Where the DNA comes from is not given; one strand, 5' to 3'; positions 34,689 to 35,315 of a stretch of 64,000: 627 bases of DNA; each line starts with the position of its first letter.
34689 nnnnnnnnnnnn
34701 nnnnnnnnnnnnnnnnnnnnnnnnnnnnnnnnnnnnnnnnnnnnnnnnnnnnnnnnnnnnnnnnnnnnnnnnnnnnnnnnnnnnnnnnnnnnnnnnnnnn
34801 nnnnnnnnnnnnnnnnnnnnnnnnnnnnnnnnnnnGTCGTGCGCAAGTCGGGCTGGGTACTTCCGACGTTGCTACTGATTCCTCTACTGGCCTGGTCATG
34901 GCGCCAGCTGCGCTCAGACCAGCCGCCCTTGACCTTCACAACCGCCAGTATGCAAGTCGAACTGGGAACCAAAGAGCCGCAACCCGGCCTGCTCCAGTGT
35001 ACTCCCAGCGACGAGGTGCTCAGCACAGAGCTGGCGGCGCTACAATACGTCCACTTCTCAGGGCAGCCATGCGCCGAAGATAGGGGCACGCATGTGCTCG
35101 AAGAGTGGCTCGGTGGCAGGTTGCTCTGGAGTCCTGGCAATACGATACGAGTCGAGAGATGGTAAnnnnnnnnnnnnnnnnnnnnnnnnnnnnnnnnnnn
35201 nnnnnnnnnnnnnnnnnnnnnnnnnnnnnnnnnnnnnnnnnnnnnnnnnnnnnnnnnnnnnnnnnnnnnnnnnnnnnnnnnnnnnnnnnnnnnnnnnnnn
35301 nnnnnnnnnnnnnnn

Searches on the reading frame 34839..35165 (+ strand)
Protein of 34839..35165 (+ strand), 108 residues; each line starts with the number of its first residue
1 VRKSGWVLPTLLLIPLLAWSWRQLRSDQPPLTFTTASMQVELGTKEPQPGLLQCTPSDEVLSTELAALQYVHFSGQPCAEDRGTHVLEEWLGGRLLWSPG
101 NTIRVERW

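Call 51: search_protein_families(library=pfam, proteins=[window:34839-35165:+], max_evalue=1)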
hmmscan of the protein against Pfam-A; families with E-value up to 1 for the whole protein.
window:34839-35165:+ (108 aa): 0 families

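Call 78: search_protein_families(library=ncbifam, proteins=[window:34839-35165:+], max_evalue=10)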
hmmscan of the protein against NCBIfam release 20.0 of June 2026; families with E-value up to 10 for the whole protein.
window:34839-35165:+ (108 aa): 0 families
